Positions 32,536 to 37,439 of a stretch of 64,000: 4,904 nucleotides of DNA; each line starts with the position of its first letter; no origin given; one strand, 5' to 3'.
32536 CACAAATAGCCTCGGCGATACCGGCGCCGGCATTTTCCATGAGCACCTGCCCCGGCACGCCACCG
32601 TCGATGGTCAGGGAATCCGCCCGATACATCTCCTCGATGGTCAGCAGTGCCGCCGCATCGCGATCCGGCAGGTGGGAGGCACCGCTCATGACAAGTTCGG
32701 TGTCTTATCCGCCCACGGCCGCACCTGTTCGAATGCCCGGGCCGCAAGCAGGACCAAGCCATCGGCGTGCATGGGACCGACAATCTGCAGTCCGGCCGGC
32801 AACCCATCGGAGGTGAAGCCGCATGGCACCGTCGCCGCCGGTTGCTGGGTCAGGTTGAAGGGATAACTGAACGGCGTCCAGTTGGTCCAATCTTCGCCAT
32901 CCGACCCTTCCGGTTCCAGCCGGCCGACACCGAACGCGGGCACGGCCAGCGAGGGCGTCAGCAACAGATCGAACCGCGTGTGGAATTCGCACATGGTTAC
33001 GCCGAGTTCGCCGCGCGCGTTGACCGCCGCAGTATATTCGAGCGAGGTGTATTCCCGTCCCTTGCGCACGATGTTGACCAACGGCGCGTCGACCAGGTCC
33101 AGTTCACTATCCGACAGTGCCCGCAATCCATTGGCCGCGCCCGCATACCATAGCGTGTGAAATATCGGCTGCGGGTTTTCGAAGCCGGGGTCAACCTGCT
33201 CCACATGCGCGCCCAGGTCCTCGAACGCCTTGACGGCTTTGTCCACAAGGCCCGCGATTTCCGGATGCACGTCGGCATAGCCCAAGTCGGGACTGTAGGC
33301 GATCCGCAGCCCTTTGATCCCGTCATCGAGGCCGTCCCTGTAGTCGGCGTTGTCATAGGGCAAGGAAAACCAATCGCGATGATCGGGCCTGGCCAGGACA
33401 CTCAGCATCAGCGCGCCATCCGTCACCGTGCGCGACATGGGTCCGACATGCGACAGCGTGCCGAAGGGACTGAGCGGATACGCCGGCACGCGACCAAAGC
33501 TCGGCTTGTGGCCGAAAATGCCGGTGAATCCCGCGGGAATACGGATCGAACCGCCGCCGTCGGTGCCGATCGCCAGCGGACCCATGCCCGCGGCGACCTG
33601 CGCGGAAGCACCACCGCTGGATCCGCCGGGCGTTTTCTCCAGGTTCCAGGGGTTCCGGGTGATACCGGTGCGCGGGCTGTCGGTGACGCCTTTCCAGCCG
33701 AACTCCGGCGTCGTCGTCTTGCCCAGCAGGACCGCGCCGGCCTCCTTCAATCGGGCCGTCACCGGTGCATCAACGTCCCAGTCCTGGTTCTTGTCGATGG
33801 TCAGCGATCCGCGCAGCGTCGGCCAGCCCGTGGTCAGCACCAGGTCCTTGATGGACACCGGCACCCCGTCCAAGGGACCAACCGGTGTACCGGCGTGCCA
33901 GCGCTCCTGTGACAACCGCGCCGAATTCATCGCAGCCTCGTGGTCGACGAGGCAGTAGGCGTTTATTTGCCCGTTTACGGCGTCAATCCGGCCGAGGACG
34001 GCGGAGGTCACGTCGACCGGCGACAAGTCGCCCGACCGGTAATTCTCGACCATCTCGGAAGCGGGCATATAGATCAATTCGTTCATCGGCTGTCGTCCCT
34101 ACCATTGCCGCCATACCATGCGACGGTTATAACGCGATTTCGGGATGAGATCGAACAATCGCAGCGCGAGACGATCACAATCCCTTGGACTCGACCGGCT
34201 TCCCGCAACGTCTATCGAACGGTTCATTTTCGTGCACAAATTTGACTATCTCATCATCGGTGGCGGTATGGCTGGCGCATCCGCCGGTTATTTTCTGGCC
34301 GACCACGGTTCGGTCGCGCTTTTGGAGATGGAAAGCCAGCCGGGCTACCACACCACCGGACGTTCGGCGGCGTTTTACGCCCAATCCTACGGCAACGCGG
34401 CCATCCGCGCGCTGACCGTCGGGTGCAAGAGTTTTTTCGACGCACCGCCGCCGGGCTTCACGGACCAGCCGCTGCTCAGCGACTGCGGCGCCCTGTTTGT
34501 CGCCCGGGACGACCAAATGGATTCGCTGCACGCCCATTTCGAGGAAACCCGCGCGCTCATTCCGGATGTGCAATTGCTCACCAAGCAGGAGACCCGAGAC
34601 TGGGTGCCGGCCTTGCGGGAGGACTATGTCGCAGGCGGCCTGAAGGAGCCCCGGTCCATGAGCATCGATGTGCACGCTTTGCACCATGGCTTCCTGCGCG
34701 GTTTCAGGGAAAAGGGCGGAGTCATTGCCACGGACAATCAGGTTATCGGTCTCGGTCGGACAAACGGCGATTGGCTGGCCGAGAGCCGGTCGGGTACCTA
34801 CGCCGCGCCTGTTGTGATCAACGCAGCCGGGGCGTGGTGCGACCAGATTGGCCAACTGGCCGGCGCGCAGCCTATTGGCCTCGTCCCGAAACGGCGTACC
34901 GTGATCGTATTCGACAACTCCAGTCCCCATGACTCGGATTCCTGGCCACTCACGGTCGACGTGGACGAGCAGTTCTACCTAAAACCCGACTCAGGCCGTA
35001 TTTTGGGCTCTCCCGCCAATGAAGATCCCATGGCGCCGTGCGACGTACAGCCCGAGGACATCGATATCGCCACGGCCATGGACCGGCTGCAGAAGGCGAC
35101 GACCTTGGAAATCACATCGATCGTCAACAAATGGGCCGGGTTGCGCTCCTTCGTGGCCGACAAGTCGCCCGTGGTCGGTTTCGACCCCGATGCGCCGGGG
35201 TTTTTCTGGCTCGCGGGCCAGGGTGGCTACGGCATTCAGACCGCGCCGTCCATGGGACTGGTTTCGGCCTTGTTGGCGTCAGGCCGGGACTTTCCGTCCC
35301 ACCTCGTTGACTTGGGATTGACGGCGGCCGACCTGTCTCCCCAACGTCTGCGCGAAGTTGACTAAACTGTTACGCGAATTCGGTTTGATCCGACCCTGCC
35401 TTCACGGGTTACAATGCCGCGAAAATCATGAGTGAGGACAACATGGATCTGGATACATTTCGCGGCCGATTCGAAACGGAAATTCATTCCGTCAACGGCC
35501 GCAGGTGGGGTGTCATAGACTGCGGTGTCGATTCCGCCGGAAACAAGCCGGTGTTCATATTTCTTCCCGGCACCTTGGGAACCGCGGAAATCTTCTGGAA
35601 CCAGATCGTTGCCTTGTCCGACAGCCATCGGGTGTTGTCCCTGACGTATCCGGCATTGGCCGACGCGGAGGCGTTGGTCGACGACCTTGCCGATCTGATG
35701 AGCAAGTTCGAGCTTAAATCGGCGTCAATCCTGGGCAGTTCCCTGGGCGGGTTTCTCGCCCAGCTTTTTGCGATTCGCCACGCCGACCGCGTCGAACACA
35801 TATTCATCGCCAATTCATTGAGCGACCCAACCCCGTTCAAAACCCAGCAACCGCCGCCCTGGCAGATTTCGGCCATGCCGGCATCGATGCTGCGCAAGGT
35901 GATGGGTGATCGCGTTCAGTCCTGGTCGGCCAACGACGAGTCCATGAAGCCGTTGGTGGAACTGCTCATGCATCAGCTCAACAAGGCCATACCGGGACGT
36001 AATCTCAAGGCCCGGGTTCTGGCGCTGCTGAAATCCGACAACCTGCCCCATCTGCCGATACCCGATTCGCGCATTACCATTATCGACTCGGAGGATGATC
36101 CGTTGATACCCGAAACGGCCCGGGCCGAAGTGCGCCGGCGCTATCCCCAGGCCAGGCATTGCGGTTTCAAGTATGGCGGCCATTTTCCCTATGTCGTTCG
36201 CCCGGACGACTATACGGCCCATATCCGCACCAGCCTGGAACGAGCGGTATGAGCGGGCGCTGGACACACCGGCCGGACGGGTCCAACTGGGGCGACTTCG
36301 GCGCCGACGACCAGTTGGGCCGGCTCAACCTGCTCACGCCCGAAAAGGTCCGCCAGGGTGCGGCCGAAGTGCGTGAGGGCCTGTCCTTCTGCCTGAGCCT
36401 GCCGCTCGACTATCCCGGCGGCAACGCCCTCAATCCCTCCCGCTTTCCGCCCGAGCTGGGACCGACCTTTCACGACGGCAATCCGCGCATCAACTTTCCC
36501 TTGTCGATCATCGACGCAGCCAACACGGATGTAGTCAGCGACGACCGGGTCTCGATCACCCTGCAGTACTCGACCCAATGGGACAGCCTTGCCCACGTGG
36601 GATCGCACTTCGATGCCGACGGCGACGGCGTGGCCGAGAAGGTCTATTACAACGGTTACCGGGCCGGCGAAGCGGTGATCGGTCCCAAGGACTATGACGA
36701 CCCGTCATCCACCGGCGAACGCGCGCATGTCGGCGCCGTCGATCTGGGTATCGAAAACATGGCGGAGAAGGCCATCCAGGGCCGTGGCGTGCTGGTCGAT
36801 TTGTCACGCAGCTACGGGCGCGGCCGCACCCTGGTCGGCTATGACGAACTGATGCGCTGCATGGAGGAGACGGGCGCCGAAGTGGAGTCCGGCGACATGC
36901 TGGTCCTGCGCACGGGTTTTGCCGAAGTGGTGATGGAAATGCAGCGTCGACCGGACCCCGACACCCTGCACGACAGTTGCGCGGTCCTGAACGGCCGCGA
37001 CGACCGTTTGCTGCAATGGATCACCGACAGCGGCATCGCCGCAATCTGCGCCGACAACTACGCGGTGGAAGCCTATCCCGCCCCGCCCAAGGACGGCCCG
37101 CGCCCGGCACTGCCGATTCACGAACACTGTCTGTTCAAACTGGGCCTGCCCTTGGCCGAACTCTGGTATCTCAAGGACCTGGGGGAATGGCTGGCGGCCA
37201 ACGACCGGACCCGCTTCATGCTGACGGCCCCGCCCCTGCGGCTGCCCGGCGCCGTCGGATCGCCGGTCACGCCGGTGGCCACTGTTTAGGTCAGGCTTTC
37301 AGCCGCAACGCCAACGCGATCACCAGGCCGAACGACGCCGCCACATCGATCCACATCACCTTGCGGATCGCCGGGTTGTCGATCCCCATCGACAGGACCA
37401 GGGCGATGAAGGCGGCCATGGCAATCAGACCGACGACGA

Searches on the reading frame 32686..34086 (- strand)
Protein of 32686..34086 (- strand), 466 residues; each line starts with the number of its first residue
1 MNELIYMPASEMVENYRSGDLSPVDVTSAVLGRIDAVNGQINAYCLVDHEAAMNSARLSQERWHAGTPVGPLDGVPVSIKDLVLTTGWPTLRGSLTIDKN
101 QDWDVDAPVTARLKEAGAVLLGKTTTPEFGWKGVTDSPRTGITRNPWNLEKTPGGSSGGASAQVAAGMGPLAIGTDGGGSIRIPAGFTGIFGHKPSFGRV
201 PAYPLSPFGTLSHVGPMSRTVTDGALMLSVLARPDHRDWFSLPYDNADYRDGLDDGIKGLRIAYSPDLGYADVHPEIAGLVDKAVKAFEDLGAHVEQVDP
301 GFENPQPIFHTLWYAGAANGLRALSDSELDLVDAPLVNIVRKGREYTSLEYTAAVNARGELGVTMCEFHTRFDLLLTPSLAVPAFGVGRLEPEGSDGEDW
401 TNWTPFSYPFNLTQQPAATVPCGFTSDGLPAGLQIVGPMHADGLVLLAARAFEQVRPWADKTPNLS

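Call 45: search_protein_families(library=pfam, proteins=[window:32686-34086:-], max_evalue=0.00001)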
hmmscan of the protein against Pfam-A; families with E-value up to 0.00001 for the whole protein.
window:32686-34086:- (466 aa): 1 family
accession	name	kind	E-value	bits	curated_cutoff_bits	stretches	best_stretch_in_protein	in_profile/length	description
PF01425.27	Amidase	-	9.9e-99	331.8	27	1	25-446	1-445/445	Amidase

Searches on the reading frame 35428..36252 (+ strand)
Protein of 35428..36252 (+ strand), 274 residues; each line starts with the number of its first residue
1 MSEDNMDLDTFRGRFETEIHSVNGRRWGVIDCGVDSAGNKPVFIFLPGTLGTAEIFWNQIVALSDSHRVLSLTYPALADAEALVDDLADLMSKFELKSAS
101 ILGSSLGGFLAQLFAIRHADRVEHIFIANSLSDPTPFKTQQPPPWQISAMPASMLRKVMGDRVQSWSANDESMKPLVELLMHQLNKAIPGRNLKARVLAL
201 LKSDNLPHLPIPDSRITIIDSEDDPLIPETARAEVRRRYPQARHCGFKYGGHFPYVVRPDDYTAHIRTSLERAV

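Call 45: search_protein_families(library=pfam, proteins=[window:35428-36252:+], max_evalue=0.00001)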
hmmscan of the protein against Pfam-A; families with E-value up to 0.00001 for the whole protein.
window:35428-36252:+ (274 aa): 2 families
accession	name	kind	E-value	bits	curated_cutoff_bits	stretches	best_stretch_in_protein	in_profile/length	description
PF00561.26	Abhydrolase_1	-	2.3e-12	47.6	25.8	1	41-258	1-244/245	alpha/beta hydrolase fold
PF12697.13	Abhydrolase_6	-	8.9e-11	43.3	26.3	1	44-262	2-214/217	Alpha/beta hydrolase family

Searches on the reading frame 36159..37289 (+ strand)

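Call 45: search_protein_families(library=pfam, proteins=[window:36159-37289:+], max_evalue=0.00001)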
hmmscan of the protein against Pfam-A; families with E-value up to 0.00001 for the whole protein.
window:36159-37289:+ (376 aa): 1 family
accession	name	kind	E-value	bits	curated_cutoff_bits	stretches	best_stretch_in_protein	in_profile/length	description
PF04199.19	Cyclase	-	1.8e-12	48.1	23.1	1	114-304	17-141/142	Putative cyclase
